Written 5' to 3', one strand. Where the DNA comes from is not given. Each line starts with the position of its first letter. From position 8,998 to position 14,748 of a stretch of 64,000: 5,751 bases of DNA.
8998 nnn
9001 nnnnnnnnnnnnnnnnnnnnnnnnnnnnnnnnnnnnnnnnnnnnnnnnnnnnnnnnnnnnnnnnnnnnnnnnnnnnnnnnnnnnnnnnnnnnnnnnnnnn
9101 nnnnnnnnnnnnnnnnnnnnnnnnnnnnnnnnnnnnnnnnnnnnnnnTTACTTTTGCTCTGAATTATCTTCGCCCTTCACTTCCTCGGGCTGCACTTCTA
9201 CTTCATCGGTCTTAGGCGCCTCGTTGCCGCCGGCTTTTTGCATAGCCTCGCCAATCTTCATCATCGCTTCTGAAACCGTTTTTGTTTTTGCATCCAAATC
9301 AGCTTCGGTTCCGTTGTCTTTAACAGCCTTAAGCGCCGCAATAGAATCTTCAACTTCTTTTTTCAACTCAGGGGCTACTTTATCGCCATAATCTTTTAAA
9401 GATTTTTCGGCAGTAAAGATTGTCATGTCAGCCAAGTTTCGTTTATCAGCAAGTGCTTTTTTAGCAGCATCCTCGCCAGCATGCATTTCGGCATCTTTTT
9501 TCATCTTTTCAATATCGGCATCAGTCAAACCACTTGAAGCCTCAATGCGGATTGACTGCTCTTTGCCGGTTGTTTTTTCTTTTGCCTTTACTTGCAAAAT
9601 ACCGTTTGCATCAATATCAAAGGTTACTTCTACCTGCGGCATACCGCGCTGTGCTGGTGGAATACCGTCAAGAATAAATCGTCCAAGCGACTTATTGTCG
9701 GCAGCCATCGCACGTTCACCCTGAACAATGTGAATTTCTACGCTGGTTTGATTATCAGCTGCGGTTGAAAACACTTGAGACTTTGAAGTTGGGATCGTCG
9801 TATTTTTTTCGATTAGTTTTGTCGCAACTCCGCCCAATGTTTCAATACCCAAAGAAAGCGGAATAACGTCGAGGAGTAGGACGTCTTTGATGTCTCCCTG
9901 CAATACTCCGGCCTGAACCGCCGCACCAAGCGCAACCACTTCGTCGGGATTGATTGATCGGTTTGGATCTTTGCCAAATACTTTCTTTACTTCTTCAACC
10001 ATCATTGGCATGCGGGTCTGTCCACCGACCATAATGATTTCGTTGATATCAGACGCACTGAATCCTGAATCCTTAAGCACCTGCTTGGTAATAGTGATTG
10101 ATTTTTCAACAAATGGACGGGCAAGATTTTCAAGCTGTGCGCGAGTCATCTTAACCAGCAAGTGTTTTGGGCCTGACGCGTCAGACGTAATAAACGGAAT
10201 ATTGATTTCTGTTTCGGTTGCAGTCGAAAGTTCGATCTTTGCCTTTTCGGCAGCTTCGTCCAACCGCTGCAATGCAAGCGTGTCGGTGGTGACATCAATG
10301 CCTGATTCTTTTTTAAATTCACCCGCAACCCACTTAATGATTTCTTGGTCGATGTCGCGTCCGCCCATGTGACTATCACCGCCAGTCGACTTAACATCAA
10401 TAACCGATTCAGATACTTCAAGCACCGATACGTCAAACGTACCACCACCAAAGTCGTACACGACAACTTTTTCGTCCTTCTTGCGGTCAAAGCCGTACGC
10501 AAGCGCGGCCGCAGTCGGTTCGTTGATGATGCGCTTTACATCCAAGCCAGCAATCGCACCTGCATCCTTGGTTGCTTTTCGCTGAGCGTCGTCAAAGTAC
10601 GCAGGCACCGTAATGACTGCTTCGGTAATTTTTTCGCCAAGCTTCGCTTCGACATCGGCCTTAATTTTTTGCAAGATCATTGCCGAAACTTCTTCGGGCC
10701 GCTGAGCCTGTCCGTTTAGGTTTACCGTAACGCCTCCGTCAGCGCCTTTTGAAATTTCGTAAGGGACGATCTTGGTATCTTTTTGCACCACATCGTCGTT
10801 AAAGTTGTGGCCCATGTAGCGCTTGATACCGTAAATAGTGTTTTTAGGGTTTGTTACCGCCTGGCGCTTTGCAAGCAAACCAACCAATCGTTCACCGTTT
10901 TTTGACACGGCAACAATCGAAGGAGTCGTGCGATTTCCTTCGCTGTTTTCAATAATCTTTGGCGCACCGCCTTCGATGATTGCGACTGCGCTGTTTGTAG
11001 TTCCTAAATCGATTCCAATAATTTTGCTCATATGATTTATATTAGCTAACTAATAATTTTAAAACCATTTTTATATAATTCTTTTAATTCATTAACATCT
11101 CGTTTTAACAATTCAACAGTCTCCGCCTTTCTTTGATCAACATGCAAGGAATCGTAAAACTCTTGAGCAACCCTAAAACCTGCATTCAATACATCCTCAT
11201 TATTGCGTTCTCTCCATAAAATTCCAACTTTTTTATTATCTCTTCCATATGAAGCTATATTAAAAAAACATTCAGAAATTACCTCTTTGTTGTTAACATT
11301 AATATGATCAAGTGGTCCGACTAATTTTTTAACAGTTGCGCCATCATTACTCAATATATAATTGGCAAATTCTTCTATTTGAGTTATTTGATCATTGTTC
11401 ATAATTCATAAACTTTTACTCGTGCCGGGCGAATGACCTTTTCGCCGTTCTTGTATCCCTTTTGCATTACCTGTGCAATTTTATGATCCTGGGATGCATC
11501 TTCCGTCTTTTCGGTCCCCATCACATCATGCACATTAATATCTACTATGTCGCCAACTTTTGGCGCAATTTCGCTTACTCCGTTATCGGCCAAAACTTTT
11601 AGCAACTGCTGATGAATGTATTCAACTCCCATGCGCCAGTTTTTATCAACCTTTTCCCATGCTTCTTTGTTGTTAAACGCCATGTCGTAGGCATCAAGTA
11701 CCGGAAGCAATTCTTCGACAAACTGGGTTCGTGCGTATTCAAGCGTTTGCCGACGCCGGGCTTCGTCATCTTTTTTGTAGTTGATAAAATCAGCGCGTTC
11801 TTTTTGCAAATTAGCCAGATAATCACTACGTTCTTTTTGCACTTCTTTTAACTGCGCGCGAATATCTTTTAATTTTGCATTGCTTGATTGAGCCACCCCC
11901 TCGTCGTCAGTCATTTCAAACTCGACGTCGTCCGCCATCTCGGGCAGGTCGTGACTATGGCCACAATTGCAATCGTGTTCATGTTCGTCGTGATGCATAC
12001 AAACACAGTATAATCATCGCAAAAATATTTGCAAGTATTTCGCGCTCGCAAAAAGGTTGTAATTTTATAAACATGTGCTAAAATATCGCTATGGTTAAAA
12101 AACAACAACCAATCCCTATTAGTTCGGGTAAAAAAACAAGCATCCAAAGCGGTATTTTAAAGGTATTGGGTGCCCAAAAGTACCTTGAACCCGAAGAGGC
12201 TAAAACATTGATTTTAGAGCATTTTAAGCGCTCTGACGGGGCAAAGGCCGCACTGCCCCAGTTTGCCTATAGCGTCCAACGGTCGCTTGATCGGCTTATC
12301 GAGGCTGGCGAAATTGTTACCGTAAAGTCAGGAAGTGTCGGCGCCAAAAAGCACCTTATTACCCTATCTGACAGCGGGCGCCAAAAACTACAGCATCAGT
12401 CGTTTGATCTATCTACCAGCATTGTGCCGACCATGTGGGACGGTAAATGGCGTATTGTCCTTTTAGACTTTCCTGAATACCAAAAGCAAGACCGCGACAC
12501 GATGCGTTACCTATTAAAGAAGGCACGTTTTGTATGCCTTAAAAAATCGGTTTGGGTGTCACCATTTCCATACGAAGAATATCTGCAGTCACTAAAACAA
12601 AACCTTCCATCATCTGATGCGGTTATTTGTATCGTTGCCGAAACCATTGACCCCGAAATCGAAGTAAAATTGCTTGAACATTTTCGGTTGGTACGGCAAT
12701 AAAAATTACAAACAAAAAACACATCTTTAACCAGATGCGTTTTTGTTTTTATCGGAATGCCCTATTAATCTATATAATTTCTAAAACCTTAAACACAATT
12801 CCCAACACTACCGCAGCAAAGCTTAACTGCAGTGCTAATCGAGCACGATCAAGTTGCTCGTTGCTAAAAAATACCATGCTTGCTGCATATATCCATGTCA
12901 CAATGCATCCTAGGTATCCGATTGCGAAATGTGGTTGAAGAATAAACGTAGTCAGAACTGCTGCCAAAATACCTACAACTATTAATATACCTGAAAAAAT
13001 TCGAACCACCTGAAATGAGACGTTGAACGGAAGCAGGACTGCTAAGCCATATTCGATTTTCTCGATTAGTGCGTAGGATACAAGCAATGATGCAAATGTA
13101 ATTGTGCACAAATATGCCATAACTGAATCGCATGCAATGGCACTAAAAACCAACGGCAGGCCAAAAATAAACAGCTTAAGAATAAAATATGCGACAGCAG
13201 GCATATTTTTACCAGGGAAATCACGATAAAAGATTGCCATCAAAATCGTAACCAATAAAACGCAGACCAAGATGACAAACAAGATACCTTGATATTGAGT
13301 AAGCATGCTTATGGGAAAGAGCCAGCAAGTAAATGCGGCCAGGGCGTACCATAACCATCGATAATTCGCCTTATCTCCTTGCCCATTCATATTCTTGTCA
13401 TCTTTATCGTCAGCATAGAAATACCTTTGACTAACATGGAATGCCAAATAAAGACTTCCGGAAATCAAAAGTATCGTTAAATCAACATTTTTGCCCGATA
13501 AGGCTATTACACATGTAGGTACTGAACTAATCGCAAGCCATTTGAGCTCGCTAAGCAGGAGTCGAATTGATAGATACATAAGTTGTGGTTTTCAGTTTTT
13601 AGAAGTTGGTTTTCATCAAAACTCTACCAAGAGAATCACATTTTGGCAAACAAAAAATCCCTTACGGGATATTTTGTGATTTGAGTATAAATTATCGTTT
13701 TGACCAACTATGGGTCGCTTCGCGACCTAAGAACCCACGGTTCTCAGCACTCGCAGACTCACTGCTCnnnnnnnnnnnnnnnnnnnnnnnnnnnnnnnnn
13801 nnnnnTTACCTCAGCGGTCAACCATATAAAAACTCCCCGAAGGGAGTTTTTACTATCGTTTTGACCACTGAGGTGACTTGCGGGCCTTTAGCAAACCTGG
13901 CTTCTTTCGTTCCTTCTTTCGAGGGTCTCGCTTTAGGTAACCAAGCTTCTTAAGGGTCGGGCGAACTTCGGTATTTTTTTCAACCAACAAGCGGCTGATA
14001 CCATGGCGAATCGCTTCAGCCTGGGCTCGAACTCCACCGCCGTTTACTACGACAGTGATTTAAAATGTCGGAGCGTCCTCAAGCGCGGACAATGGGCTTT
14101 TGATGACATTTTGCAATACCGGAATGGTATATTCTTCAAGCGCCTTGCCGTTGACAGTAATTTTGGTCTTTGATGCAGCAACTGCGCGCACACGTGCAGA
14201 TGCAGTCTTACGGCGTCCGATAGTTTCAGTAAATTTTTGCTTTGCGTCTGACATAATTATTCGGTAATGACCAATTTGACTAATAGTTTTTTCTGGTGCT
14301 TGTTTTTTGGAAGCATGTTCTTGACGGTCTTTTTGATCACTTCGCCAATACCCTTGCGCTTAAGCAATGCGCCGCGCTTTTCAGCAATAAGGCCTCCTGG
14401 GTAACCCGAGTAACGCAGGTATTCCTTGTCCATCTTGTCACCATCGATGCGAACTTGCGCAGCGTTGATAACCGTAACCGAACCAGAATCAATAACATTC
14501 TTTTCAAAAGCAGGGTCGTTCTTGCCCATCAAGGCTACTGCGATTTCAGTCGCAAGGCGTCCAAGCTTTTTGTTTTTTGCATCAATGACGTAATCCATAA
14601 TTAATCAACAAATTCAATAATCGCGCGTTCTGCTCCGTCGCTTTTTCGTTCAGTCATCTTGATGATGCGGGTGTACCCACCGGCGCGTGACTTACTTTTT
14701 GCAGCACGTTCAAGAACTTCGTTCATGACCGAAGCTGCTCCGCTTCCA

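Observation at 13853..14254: Essential gene rpsI interrupted by an in-frame TAA at a conserved Tyr position, with both halves otherwise intact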

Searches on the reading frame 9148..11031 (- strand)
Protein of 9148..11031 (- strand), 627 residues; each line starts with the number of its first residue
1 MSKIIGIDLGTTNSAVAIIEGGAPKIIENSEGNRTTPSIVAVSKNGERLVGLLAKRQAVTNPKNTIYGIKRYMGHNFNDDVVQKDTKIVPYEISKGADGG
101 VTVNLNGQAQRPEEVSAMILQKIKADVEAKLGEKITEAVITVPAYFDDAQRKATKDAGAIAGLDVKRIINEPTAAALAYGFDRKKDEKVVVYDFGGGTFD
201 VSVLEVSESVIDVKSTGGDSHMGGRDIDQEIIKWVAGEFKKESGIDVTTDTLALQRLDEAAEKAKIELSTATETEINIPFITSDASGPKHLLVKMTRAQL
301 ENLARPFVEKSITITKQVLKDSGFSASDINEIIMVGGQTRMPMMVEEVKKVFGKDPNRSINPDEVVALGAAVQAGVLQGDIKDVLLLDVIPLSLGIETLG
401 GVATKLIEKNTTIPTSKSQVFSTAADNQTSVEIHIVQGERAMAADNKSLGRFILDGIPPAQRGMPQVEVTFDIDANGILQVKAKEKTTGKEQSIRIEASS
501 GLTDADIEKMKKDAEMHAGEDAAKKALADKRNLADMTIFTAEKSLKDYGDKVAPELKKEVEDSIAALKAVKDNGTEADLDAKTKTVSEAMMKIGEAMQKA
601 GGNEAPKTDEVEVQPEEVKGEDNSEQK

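Call 41: search_protein_families(library=pfam, proteins=[window:9148-11031:-], max_evalue=0.01)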
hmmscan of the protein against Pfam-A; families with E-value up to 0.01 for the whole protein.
window:9148-11031:- (627 aa): 3 families
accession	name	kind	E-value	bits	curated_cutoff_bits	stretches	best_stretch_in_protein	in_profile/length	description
PF00012.26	HSP70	-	2.4e-242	805.9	20.6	1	4-598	1-598/599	Hsp70 protein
PF06723.19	MreB_Mbl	-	9e-16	58.1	27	1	116-371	74-316/327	MreB/Mbl protein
PF02782.22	FGGY_C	-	0.00065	20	27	1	292-376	120-196/198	FGGY family of carbohydrate kinases, C-terminal domain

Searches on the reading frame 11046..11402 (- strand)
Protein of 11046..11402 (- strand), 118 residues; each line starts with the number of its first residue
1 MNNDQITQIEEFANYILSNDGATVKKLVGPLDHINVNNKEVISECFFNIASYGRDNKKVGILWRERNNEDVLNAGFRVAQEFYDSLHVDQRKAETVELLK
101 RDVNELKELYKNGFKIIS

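Call 41: search_protein_families(library=pfam, proteins=[window:11046-11402:-], max_evalue=0.01)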
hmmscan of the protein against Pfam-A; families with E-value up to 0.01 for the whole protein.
window:11046-11402:- (118 aa): 1 family
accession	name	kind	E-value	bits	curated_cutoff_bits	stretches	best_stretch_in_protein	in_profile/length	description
PF12325.13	TMF_TATA_bd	-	0.0029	18.2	29.1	1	82-112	80-110/115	TATA element modulatory factor 1 TATA binding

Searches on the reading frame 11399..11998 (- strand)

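Call 41: search_protein_families(library=pfam, proteins=[window:11399-11998:-], max_evalue=0.01)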
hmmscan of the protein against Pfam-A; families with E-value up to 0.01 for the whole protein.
window:11399-11998:- (199 aa): 2 families
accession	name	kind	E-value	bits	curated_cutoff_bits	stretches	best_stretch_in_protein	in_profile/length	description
PF01025.24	GrpE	-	5.5e-36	124.2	25.8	1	37-197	7-164/165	GrpE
PF25764.1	KIF21A_4th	-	0.0066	16.6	33.1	0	28-92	48-112/183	KIF21A-like domain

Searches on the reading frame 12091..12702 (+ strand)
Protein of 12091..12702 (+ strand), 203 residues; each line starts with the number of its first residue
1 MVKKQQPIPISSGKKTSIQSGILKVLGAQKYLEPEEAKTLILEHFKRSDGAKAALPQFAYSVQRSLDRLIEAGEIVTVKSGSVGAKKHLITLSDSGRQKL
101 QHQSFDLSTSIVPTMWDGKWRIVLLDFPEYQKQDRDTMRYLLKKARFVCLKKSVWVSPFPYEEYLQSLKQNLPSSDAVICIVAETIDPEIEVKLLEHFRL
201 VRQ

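Call 41: search_protein_families(library=pfam, proteins=[window:12091-12702:+], max_evalue=0.01)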
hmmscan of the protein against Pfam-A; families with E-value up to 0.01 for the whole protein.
window:12091-12702:+ (203 aa): 1 family
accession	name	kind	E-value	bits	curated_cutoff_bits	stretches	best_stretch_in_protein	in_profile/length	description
PF20803.2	PaaX_M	-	1.8e-19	70.1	24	1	114-189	2-77/83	PaaX protein central Cas2-like domain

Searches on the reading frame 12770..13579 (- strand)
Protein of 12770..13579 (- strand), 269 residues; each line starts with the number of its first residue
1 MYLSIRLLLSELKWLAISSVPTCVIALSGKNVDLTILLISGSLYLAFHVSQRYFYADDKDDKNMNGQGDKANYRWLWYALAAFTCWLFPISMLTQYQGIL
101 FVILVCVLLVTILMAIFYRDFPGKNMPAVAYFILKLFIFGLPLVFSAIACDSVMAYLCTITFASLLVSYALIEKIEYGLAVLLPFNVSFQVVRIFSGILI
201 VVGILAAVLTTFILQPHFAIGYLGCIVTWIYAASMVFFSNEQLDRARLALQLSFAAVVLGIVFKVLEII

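Call 20: find_encoding_contigs(protein=window:12770-13579:-, flank=5000, max_places=10)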
Protein window:12770-13579:- (269 aa): no gene with exactly this product is on record in the collection.

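Call 41: search_protein_families(library=pfam, proteins=[window:12770-13579:-], max_evalue=0.01)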
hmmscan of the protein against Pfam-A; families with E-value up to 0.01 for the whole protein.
window:12770-13579:- (269 aa): 0 families

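Call 53: search_protein_families(library=ncbifam, proteins=[window:12770-13579:-], max_evalue=0.01)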
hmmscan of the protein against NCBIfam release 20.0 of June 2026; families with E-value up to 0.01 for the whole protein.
window:12770-13579:- (269 aa): 0 families

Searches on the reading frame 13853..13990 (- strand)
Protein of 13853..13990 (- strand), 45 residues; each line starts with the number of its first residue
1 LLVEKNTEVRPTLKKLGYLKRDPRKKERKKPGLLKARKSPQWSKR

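Call 12: find_encoding_contigs(protein=window:13853-13990:-, flank=3000, max_places=10)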
Protein window:13853-13990:- (45 aa): no gene with exactly this product is on record in the collection.

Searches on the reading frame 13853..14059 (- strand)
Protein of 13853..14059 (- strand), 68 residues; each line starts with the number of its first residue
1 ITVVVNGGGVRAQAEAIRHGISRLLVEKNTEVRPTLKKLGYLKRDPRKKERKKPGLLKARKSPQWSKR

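Call 21: find_encoding_contigs(protein=window:13853-14059:-, flank=5000, max_places=10)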
Protein window:13853-14059:- (68 aa): no gene with exactly this product is on record in the collection.

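Call 41: search_protein_families(library=pfam, proteins=[window:13856-14059:-], max_evalue=0.01)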
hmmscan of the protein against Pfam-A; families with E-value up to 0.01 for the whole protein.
window:13856-14059:- (68 aa): 1 family
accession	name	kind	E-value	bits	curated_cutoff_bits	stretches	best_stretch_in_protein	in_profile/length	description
PF00380.25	Ribosomal_S9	-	1.1e-25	90.9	22.5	1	1-68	54-121/121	Ribosomal protein S9/S16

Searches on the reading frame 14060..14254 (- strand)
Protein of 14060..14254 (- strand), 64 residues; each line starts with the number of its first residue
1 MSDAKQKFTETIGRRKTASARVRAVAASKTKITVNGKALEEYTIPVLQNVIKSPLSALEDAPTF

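Call 10: find_encoding_contigs(protein=window:14060-14254:-, flank=3000, max_places=10)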
Protein window:14060-14254:- (64 aa): 1 contig read that carries it; 1 place shown.
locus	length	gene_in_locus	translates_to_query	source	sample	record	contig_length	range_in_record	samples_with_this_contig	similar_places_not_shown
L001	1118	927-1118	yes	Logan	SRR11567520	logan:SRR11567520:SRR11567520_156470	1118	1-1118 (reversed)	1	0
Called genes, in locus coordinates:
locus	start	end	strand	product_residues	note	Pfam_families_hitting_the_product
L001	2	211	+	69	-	?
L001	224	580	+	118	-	PF01196:Ribosomal_L17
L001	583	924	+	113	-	PF00572:Ribosomal_L13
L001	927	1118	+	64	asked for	?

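Call 41: search_protein_families(library=pfam, proteins=[window:14063-14254:-], max_evalue=0.01)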
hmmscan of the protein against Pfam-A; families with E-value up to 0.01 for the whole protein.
window:14063-14254:- (64 aa): 1 family
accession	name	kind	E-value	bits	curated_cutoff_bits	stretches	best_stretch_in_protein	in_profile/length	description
PF00380.25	Ribosomal_S9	-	6.8e-08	33.4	22.5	1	13-60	1-48/121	Ribosomal protein S9/S16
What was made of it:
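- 14063..14254 (-): rpsI (uS9) codons 1-64, ATG to ...APTF. Matches Pfam PF00380 model positions 1-48 (call 41).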

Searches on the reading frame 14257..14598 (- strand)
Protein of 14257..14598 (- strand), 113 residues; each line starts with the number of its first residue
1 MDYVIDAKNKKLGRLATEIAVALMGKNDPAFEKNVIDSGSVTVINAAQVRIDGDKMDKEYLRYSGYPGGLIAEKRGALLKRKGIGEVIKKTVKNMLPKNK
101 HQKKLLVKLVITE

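Call 9: find_encoding_contigs(protein=window:14257-14598:-, flank=3000, max_places=10)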
Protein window:14257-14598:- (113 aa): 1 contig read that carries it; 1 place shown.
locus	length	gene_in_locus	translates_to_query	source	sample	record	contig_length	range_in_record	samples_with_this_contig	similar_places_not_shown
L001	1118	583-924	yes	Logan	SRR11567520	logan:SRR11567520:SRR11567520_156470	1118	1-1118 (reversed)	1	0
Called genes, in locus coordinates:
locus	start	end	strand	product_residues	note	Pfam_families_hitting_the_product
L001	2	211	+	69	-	?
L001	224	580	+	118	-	PF01196:Ribosomal_L17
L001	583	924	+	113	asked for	PF00572:Ribosomal_L13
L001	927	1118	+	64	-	?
